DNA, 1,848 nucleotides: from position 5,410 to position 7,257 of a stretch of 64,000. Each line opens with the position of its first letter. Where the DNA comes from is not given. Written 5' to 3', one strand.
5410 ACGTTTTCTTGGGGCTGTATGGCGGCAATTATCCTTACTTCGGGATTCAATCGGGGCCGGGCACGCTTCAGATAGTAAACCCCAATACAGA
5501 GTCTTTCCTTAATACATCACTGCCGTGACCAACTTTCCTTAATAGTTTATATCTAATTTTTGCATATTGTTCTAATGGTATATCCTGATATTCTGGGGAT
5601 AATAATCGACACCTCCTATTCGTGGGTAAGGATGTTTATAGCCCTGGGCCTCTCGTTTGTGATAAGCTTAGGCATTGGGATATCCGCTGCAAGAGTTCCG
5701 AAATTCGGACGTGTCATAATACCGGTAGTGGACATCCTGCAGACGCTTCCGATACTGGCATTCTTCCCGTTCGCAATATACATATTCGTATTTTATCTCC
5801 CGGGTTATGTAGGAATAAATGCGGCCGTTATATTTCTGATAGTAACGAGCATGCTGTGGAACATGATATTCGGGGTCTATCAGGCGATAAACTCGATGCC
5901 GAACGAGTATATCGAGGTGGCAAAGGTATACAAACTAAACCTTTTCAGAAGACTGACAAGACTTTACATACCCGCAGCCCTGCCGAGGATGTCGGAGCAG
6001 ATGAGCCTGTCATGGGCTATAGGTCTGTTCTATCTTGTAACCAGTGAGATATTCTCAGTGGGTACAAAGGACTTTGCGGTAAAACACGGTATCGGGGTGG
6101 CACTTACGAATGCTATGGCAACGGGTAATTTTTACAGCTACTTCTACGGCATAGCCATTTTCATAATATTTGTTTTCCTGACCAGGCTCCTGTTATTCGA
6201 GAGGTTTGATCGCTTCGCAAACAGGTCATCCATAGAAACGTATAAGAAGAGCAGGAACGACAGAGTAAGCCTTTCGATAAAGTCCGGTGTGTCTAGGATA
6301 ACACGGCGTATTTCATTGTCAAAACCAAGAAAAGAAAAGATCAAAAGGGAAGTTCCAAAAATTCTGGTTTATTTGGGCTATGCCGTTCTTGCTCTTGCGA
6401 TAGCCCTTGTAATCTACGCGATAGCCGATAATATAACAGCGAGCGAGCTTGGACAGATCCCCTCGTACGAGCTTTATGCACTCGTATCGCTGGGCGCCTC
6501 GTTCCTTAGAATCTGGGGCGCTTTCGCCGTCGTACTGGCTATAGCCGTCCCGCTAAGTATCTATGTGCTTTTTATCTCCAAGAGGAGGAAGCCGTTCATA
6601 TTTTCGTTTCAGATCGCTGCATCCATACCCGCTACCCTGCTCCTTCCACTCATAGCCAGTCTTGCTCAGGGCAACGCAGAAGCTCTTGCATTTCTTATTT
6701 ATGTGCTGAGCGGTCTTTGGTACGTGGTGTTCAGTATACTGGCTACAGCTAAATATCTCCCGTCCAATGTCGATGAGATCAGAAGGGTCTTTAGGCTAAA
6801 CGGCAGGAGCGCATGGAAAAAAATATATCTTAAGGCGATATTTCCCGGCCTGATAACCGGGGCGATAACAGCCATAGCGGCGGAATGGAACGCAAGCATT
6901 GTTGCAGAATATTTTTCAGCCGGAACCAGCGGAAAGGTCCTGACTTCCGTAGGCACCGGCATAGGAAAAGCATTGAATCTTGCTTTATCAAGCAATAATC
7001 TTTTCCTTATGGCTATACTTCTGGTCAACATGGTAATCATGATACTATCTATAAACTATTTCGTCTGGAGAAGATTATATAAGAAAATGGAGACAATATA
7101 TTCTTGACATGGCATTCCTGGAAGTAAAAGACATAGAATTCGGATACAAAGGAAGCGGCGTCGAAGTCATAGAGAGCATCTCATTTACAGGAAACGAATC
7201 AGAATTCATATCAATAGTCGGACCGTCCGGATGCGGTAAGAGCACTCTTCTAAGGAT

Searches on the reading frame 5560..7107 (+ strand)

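Call 29: search_protein_families(library=pfam, proteins=[window:5560-7107:+], max_evalue=0.1)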
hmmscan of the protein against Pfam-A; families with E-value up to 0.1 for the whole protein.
window:5560-7107:+ (515 aa): 2 families
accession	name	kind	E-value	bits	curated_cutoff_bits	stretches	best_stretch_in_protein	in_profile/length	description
PF00528.27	BPD_transp_1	-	3e-23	82.9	26.4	2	37-212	2-174/184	Binding-protein-dependent transport system inner membrane component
PF00122.25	E1-E2_ATPase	-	0.035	14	28.1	1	241-291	91-141/181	E1-E2 ATPase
